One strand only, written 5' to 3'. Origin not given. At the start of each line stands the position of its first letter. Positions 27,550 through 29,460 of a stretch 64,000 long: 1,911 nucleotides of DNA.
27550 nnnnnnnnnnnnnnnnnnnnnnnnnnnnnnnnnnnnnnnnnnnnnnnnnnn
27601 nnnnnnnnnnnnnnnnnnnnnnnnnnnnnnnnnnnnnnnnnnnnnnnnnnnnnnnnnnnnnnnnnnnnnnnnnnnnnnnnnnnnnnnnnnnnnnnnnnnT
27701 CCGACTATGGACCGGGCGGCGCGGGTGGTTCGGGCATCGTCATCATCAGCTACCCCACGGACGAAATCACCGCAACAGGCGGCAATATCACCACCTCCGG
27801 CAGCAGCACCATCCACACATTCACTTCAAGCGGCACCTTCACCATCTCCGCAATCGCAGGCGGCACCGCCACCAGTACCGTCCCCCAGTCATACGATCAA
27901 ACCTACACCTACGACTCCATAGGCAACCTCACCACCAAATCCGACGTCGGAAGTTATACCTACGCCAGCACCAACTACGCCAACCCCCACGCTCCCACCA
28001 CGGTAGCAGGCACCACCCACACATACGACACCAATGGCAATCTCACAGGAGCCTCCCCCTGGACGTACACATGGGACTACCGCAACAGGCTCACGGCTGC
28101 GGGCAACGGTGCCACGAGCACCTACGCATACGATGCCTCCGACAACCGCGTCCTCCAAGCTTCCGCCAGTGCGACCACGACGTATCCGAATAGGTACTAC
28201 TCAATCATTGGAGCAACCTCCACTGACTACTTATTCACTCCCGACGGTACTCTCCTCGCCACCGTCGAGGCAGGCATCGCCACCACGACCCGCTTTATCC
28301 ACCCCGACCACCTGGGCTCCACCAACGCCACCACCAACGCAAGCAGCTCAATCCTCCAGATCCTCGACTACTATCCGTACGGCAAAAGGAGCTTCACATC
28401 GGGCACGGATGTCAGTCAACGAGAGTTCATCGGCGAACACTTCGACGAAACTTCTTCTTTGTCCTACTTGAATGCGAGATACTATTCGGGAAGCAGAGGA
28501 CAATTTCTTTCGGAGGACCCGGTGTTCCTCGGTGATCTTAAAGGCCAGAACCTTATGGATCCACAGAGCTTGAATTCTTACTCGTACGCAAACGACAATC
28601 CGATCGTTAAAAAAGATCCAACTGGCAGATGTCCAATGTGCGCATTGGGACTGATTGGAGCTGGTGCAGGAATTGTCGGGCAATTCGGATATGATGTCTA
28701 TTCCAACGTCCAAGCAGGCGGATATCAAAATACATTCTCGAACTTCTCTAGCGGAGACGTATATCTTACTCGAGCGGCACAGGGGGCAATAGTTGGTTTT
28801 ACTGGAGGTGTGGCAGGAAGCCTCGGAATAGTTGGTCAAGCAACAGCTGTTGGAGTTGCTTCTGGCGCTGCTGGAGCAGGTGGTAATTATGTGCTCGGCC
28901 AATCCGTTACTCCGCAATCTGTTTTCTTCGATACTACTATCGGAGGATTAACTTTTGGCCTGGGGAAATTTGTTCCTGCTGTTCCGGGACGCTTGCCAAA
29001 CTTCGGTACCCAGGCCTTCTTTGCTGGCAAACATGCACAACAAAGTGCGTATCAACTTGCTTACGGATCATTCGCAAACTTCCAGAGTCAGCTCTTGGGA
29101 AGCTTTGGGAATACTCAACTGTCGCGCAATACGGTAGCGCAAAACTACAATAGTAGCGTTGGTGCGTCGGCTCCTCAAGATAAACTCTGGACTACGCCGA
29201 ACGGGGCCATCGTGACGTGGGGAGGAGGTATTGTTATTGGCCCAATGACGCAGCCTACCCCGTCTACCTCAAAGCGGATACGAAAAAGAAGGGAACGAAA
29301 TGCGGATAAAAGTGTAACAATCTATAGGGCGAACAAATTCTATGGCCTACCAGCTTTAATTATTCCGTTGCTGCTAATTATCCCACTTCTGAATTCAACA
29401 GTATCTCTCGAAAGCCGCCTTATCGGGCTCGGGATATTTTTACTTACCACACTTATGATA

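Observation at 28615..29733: Compositionally foreign RHS C-terminal toxin module with an in-frame, SD-preceded, two-TM putative immunity tail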

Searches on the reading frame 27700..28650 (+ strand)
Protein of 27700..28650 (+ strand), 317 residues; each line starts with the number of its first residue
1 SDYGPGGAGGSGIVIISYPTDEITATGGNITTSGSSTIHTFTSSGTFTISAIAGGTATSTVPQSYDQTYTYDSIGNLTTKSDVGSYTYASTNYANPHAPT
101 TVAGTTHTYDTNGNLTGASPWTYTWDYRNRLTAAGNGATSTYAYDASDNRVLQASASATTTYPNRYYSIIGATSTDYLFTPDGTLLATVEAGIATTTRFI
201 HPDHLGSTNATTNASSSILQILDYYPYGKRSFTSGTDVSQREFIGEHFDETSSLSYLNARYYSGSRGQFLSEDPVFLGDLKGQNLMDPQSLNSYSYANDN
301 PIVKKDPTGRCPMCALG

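Call 77: search_protein_families(library=ncbifam, proteins=[window:27700-28650:+], max_evalue=0.1)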
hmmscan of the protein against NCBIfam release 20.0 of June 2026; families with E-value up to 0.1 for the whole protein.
window:27700-28650:+ (317 aa): 2 families
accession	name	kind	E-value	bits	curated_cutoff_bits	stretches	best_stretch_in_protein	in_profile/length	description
TIGR03696.1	Rhs_assc_core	domain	1.9e-15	57.1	32.5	1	224-309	1-75/76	RHS repeat-associated core domain-containing protein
TIGR01643.1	YD_repeat_2x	repeat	0.032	14.7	15.8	0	136-155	14-33/42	YD repeat-containing protein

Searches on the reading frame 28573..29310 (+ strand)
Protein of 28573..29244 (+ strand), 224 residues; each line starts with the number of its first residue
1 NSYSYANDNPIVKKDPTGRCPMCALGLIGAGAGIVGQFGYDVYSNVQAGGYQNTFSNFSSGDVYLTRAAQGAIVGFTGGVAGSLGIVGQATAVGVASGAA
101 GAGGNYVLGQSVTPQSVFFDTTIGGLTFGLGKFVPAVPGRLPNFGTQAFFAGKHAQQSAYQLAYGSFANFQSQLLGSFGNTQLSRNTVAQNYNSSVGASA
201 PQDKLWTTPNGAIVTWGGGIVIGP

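Call 4: search_protein_families(library=pfam, proteins=[window:28573-29244:+], max_evalue=1)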
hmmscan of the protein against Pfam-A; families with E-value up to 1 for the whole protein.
window:28573-29244:+ (224 aa): 1 family
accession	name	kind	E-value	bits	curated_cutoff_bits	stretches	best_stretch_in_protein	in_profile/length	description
PF10817.14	DUF2563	-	0.026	15.6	21.2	1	145-194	12-58/104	Protein of unknown function (DUF2563)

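Call 6: find_homologous_proteins(query=window:28627-29244:+, max_evalue=0.01)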
Query window:28627-29244:+ (206 aa): 13 proteins with E <= 0.01 among 5398 candidates.
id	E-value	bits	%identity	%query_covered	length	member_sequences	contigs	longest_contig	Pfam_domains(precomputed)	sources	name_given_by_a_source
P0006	1.3e-72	262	65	97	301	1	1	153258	-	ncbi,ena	-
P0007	4.5e-64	234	61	99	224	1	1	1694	-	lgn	-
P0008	1.0e-61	226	55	100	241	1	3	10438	-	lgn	-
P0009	1.0e-55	207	54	94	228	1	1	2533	-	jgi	jgi:hypothetical protein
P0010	1.2e-46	177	53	82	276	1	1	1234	-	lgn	-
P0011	5.6e-46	175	53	96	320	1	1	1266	PF25023.2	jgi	-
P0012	1.9e-45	173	62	70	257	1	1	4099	-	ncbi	ncbi:MAG: hypothetical protein AAB873_02090, partial [Patescibacteria group bacterium]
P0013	3.6e-36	143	59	67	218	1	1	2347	-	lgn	-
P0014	2.2e-34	137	48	90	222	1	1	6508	-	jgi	jgi:hypothetical protein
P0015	8.0e-34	135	51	73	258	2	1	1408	-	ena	-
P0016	1.5e-33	134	46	90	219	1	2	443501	-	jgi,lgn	jgi:hypothetical protein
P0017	1.5e-31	128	68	51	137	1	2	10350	-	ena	-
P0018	6.6e-28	116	50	68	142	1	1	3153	-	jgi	jgi:hypothetical protein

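Call 9: find_encoding_contigs(protein=P0009, flank=3000, max_places=3)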
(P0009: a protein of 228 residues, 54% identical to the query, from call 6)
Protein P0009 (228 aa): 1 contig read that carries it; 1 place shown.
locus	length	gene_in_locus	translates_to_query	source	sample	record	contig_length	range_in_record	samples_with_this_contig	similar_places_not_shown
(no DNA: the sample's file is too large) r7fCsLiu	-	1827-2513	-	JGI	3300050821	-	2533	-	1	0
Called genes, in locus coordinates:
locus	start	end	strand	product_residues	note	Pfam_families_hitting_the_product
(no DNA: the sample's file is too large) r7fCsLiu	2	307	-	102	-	?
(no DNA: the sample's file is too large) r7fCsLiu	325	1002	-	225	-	PF25023:TEN_YD-shell (faint)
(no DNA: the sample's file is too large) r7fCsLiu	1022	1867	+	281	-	PF25023:TEN_YD-shell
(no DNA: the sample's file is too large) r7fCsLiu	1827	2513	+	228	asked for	-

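Call 10: find_encoding_contigs(protein=P0008, flank=4000, max_places=3)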
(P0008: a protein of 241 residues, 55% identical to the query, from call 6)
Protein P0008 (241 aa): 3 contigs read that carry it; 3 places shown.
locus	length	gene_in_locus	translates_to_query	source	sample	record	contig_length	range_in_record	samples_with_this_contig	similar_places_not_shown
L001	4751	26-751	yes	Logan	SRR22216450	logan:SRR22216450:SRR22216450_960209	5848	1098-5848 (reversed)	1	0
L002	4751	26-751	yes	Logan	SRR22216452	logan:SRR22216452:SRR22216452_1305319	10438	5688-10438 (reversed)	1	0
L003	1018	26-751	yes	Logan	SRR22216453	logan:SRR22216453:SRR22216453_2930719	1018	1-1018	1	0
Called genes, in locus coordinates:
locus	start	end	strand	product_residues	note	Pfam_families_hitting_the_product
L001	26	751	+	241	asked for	-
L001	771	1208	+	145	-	-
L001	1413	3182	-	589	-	PF00239:Resolvase, PF07508:Recombinase, PF13408:Zn_ribbon_recom (weak)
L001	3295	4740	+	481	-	-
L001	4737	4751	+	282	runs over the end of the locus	PF02086:MethyltransfD12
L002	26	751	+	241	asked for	-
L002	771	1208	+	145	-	-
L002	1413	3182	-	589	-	PF00239:Resolvase, PF07508:Recombinase, PF13408:Zn_ribbon_recom (weak)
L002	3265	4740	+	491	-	-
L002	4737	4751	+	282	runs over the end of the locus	PF02086:MethyltransfD12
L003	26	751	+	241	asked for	-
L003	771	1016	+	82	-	?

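Call 13: find_encoding_contigs(protein=P0007, flank=3000, max_places=3)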
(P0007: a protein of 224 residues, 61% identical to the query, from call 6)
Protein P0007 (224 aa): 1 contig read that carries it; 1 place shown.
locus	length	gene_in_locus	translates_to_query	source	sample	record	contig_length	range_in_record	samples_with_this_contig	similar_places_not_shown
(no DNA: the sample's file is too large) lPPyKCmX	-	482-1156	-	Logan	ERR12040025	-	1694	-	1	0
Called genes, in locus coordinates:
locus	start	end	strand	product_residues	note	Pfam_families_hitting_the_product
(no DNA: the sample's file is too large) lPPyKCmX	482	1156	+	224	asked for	-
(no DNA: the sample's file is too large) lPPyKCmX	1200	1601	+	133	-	-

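Call 56: predict_structure(alignment_id=A4)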
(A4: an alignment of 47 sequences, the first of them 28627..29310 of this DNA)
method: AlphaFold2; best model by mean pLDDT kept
length: 228 residues; sequences in the alignment: 47
mean_pLDDT: 72.3   pTM: 0.50
mean pLDDT of the five models: 72.3, 71.4, 71.4, 66.9, 65.4
residues with pLDDT >= 90: 26; 70-90: 105; 50-70: 74; < 50: 23
segments of 3 or more residues with pLDDT < 50: 145-150, 153-161
pLDDT, mean of each block of 10 residues (from residue 1): 76 84 88 92 88 79 73 72 79 73 58 50 57 55 49 47 68 86 91 88 79 65 61
secondary structure, 60 per line:
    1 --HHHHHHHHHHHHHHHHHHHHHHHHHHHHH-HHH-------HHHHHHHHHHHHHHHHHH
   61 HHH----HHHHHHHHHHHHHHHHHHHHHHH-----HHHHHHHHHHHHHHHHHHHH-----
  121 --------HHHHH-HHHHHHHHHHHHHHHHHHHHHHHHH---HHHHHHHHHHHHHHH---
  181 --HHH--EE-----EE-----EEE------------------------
elements in order: H3-31 H43-63 H68-90 H96-115 H129-133 H135-159 H163-177 E202-204

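Call 60: search_protein_families(library=pfam, alignment_id=A4, max_evalue=0.1)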
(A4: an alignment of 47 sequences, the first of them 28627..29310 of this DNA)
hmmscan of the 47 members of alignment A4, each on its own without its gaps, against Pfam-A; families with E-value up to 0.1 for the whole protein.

A. member 1, window:28627-29310:+ (228 aa): 1 family
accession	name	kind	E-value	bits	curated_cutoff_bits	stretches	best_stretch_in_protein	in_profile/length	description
PF10817.14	DUF2563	-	0.027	15.5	21.2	1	127-176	12-58/104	Protein of unknown function (DUF2563)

B. families by the number of members that match (of 47 scanned): 5 families
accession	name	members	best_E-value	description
PF03527.20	RHS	2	0.00057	RHS protein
PF14282.11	FlxA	1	0.006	FlxA-like protein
PF05593.20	RHS_repeat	1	0.0091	RHS Repeat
PF25023.1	TEN_YD-shell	1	0.024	Teneurin YD-shell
PF10817.14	DUF2563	1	0.027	Protein of unknown function (DUF2563)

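Call 62: search_solved_structures(query=A4, max_evalue=1)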
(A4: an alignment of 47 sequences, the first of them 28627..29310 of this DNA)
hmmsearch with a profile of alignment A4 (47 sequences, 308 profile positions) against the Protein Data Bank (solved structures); distinct sequences matched with E-value up to 1: 27.
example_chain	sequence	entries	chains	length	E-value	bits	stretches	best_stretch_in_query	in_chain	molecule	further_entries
8fjp_A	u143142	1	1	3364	4.3e-12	49.2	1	4-182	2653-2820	salivary gland surface protein 1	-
8h8a_A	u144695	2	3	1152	6.4e-09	38.8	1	6-91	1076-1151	Putative Rhs-family protein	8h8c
5kis_B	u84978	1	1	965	2.8e-08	36.7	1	4-95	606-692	RHS2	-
6h6e_F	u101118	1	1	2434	3.3e-08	36.4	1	5-98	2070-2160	TcdB2,TccC3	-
6suf_F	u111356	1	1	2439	3.3e-08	36.4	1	5-98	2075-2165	TcdB2,TccC3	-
8h8b_A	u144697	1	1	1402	7.2e-08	35.3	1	6-85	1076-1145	Putative Rhs-family protein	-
9on3_A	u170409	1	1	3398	7.5e-08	35.3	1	4-149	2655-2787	SGS4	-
9c4k_Q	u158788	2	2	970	1e-07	34.8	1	4-94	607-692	Toxin subunit YenC2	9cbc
4igl_B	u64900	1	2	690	2e-07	33.9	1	4-91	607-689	YenC2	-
6suq_A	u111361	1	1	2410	2.5e-07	33.5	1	5-94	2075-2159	TcdB2,TccC3,Genome polyprotein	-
6sup_A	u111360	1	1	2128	3.8e-07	32.9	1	5-92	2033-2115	TcdB2,TccC3,Cell division control protein 42 homolog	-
6h6f_F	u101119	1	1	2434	6.4e-07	32.2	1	5-98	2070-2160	TcdB2,TccC3,TccC3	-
6sue_F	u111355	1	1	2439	6.4e-07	32.2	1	5-98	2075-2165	TcdB2,TccC3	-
6h6g_A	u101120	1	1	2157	1.4e-06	31.1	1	5-91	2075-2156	TcdB2,TccC3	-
4o9x_A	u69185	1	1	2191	1.4e-06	31.1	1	5-91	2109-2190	TcdB2, TccC3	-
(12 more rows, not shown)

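Call 64: search_solved_structures(query=window:28627-29244:+, max_evalue=10, show_alignments=3)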
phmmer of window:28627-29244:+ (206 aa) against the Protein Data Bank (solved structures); distinct sequences matched with E-value up to 10: 1.
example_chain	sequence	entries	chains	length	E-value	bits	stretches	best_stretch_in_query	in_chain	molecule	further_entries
5k8g_A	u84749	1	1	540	0.64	13.1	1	19-97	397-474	Antifreeze protein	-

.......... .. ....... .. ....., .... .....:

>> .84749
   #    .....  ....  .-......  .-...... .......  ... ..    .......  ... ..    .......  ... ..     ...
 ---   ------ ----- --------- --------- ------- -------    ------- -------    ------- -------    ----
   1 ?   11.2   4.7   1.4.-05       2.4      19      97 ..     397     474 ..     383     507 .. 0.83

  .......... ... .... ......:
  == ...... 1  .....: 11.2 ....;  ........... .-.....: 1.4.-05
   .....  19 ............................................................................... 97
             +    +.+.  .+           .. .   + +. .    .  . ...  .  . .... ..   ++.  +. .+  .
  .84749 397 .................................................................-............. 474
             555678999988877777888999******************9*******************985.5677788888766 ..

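Call 66: search_solved_structures(query=A4, max_evalue=1e-7, show_alignments=2)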
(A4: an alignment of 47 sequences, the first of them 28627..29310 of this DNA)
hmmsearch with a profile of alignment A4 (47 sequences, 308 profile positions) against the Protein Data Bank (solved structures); distinct sequences matched with E-value up to 1e-7: 7.
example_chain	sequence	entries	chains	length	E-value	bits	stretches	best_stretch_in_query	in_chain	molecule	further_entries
8fjp_A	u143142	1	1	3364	4.3e-12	49.2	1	4-182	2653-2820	salivary gland surface protein 1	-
8h8a_A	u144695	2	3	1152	6.4e-09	38.8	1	6-91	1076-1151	Putative Rhs-family protein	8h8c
5kis_B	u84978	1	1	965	2.8e-08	36.7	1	4-95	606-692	RHS2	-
6h6e_F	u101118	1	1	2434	3.3e-08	36.4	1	5-98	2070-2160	TcdB2,TccC3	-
6suf_F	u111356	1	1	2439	3.3e-08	36.4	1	5-98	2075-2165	TcdB2,TccC3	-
8h8b_A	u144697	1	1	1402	7.2e-08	35.3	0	6-85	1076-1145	Putative Rhs-family protein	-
9on3_A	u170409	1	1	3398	7.5e-08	35.3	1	4-149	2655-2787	SGS4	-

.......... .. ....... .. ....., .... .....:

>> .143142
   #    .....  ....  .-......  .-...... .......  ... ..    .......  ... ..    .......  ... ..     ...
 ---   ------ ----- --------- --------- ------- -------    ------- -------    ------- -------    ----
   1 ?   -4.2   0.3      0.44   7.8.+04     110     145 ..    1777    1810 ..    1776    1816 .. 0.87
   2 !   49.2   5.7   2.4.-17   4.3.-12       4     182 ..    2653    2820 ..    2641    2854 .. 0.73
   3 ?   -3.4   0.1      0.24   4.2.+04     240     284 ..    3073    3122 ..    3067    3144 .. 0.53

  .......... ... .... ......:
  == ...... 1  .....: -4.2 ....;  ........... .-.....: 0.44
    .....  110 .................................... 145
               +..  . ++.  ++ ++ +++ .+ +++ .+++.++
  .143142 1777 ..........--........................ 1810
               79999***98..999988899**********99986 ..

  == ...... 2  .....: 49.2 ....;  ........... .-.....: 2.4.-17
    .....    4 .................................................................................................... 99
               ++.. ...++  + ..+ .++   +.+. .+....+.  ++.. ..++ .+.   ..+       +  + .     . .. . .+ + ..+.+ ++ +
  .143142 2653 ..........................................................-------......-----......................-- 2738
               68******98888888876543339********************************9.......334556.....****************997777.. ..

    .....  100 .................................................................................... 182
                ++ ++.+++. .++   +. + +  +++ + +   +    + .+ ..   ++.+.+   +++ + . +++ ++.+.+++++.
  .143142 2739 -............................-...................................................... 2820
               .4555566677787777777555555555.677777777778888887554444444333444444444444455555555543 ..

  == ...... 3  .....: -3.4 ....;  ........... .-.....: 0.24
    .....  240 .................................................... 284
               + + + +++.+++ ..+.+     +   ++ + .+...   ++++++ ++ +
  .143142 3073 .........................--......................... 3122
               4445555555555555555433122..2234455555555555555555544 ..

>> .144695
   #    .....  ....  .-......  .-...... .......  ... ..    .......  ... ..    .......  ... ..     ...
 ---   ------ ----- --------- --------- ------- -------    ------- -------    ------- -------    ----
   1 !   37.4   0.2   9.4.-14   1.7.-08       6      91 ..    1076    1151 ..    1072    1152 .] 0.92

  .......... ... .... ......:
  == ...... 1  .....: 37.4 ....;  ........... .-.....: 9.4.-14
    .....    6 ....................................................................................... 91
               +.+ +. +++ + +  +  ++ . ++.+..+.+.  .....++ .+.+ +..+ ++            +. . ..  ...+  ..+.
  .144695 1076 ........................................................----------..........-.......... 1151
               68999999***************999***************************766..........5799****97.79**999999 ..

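Call 71: find_encoding_contigs(protein=P0006, flank=4000, max_places=2)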
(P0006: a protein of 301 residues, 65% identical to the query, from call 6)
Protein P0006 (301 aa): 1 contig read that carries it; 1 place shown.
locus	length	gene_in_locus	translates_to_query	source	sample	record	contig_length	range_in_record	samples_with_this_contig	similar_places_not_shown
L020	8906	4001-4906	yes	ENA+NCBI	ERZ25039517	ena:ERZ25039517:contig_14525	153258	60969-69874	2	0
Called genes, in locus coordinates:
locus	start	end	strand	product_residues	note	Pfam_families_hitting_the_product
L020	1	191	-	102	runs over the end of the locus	PF14023:Bestrophin-like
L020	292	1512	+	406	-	PF00872:Transposase_mut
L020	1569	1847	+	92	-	-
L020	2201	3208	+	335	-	-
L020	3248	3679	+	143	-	-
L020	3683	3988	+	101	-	-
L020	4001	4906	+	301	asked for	-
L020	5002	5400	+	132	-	-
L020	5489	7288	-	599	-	-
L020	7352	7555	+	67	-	-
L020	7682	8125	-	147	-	PF03860:Csp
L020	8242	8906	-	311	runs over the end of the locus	PF05425:CopD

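Call 77: search_protein_families(library=ncbifam, proteins=[window:28627-29244:+], max_evalue=0.1)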
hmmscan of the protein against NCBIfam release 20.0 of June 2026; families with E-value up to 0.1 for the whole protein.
window:28627-29244:+ (206 aa): 1 family
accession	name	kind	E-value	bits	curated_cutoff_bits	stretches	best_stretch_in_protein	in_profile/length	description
NF047923.1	pyridox_DH_SDR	equivalog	0.034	13.7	325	0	121-179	129-186/243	pyridoxal 4-dehydrogenase, SDR-type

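Call 103: fold_search(model_id=the predicted structure, library=pdb)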
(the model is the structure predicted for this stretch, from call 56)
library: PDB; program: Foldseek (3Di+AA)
matches with E <= 10: 108; with E <= 0.001: 0
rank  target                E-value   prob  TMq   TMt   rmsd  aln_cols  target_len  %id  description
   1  7zmb_J                1.9e-01  0.60  0.30  0.34  20.1       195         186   17  CryoEM structure of mitochondrial complex I from Chaetomium thermophilum (state 2) (released 2022-11-30)
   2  8uca_AM               3.1e-01  0.89  0.30  0.44   6.2       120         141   18  Formation of I2+III2 supercomplex rescues respiratory chain defects (released 2025-01-15)
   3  7zm7_J                3.1e-01  0.41  0.28  0.32  19.3       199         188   15  CryoEM structure of mitochondrial complex I from Chaetomium thermophilum (inhibited by DDM) (released 2022-11-30)
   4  9smf_Y                3.3e-01  0.80  0.30  0.43   6.4       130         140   22  Reduced bovine complex I in lipid nanodisc, NADH-active-Q10 (released 2026-03-18)
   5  7qsd_Y                3.5e-01  0.89  0.30  0.44   5.6       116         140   21  Bovine complex I in the active state at 3.1 A (released 2022-03-02)
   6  8e1m_A                4.1e-01  0.60  0.24  0.37   7.0       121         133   11  Cryo-EM structure of the endogenous core TIM23 complex from S. cerevisiae (released 2023-06-21)
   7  9w2v_Y                5.3e-01  0.77  0.29  0.43   6.5       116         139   22  Cryo-EM structure of complex I on the bovine heart submitochondrial particles, closed (released 2026-04-01)
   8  8h17                  5.6e-01  0.16  0.16  0.21  16.3       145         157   12  Crystal structure of the Globin domain of Thermosynechococcus elongatus BP-1 (released 2023-04-26)
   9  7tgh_AN               7.6e-01  0.28  0.27  0.27  19.4       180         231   14  Cryo-EM structure of respiratory super-complex CI+III2 from Tetrahymena thermophila (released 2022-04-06)
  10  8e1m_B                8.9e-01  0.30  0.23  0.33   9.0       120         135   14  Cryo-EM structure of the endogenous core TIM23 complex from S. cerevisiae (released 2023-06-21)
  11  8ib4_Y                1.0e+00  0.57  0.29  0.42   6.4       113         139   18  Respiratory complex CI:CIII2, type IA, Wild type mouse under cold temperature (released 2024-09-18)
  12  7cgp_A                1.0e+00  0.44  0.26  0.34   5.9       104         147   14  Cryo-EM structure of the human mitochondrial translocase TIM22 complex at 3.7 angstrom. (released 2020-10-14)
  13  8e73_AK               1.1e+00  0.60  0.30  0.42   5.4       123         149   19  Vigna radiata supercomplex I+III2 (full bridge) (released 2023-01-11)
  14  5gpn_Ag               1.1e+00  0.54  0.29  0.45   6.1       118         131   20  Architecture of mammalian respirasome (released 2017-04-05)
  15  6zka_V                1.2e+00  0.57  0.29  0.43   6.4       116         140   22  Membrane domain of open complex I during turnover (released 2020-10-07)
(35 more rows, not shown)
